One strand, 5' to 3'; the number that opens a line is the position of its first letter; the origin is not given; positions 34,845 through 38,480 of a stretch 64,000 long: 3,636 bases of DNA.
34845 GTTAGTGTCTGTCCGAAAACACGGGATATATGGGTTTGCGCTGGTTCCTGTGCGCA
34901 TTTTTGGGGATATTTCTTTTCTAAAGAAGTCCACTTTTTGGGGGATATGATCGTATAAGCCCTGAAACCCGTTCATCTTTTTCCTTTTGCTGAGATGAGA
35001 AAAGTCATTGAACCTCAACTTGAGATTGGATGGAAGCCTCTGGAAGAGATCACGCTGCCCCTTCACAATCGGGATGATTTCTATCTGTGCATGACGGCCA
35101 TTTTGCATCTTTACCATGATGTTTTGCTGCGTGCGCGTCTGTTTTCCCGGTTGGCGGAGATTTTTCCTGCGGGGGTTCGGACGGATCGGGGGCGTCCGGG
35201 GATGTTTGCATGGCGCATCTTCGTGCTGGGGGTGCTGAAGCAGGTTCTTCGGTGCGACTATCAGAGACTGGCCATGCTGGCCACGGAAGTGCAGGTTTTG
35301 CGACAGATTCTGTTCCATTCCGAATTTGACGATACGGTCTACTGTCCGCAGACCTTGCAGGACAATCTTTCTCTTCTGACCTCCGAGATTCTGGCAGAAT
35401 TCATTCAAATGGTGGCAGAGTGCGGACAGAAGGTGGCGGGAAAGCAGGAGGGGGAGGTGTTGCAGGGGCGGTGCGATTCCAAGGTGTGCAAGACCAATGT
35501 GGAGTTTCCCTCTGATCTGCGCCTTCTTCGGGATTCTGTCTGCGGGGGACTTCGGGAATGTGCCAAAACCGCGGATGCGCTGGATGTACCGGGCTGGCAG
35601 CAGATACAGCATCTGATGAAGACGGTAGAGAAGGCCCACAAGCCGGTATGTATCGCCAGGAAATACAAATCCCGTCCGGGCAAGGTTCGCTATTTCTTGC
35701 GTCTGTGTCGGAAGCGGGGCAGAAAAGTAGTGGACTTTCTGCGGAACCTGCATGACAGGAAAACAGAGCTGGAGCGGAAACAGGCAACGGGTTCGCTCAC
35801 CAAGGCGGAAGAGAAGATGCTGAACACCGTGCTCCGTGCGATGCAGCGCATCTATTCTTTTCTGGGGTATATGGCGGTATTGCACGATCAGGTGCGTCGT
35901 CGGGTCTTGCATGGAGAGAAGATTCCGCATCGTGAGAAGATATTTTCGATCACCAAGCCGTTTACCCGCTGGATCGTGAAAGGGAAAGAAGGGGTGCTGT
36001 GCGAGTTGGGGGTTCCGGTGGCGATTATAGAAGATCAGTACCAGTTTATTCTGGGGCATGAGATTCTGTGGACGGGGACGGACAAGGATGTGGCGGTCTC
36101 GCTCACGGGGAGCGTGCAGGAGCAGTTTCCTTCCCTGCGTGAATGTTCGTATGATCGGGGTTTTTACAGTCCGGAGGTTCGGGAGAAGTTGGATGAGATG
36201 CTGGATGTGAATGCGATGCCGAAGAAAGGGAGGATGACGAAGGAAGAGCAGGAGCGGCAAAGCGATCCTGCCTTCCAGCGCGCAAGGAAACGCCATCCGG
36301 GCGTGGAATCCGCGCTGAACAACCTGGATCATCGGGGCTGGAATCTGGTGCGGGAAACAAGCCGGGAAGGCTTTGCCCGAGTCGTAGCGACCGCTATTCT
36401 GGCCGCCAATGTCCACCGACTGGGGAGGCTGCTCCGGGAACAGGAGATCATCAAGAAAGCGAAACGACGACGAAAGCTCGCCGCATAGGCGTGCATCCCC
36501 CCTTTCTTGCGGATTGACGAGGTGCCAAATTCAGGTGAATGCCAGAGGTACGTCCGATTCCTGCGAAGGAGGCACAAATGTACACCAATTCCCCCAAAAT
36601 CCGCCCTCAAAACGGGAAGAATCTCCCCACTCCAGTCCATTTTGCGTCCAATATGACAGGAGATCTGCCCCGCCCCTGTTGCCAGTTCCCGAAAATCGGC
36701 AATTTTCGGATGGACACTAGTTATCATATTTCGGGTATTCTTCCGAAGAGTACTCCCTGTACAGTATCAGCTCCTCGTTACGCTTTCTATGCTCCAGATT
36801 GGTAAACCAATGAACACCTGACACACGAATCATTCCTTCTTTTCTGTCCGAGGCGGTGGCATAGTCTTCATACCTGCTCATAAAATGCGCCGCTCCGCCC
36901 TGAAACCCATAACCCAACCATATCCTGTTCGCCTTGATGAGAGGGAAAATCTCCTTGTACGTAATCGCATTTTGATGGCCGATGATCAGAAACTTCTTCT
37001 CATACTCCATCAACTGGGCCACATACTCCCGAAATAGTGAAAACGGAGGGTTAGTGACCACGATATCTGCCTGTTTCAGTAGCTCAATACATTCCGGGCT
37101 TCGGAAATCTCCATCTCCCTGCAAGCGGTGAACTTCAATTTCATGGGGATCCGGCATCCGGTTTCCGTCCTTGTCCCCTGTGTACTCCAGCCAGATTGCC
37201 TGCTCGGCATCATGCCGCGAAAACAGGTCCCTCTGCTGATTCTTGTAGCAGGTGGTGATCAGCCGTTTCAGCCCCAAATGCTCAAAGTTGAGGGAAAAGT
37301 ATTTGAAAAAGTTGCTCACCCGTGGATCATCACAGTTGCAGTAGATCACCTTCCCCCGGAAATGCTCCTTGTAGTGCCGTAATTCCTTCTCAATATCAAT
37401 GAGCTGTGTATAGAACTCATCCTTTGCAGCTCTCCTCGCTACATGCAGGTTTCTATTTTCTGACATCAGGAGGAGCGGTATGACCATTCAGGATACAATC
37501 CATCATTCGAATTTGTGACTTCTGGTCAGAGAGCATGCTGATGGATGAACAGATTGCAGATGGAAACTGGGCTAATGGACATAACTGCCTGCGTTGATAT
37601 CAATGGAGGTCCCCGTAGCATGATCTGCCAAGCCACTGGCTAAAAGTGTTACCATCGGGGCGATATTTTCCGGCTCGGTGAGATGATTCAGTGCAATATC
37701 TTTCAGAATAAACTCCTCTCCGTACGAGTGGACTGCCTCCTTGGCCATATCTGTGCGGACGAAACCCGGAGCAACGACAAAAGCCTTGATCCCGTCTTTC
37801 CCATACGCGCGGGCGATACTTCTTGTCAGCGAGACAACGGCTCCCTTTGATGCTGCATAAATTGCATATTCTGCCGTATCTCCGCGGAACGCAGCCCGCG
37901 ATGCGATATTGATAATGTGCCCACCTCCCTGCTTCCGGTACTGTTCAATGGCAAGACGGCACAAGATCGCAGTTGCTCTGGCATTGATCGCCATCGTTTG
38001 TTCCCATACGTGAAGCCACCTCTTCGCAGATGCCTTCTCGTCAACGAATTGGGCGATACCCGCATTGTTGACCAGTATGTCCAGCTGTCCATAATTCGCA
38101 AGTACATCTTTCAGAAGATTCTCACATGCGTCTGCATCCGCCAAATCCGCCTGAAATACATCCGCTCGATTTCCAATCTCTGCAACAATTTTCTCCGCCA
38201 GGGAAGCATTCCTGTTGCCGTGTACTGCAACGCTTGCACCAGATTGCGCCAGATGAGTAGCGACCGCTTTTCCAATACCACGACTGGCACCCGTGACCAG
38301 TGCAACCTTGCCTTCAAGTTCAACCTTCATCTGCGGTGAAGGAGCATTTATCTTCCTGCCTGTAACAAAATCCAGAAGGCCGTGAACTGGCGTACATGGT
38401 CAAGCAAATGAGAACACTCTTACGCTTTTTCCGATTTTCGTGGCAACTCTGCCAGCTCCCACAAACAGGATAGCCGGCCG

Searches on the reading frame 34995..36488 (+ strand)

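Call 5: search_protein_families(library=pfam, proteins=[window:34995-36488:+])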
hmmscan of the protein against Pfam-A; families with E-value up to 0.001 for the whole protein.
window:34995-36488:+ (497 aa): 0 families

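Call 46: search_protein_families(library=ncbifam, proteins=[window:34995-36488:+], max_evalue=0.01)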
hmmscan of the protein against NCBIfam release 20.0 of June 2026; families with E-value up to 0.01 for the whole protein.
window:34995-36488:+ (497 aa): 2 families
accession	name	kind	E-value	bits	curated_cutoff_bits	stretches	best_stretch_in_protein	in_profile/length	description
NF033593.1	transpos_ISNCY_1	equivalog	1.5e-100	337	325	1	36-478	16-444/444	ISNCY family transposase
NF033578.1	transpos_IS5_1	equivalog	1e-14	54.5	275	1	128-477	107-417/419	IS5 family transposase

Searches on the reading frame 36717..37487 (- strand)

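Call 5: search_protein_families(library=pfam, proteins=[window:36717-37487:-])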
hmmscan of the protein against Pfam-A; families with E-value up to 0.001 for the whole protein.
window:36717-37487:- (256 aa): 1 family
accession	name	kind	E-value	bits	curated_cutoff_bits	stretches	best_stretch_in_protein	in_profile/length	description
PF13651.11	EcoRI_methylase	-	3.1e-108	362.6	26.4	1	13-256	1-260/345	Adenine-specific methyltransferase EcoRI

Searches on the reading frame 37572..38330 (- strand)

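Call 5: search_protein_families(library=pfam, proteins=[window:37572-38330:-])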
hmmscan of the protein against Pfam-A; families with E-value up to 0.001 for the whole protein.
window:37572-38330:- (252 aa): 5 families
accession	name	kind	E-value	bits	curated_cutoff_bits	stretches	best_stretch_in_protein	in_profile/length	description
PF00106.31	adh_short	-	5.3e-51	173.3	26.6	1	8-200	1-191/195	short chain dehydrogenase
PF13561.12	adh_short_C2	-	1.8e-49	168.9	27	1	14-248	1-234/236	Enoyl-(Acyl carrier protein) reductase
PF01370.27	Epimerase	-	6.7e-08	32.7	20.9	1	10-179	1-163/240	NAD dependent epimerase/dehydratase family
PF08659.16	KR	-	6.8e-08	33.1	22.6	1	10-167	3-158/180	KR domain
PF02882.25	THF_DHG_CYH_C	-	3.4e-05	23.6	27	0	2-48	31-77/160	Tetrahydrofolate dehydrogenase/cyclohydrolase, NAD(P)-binding domain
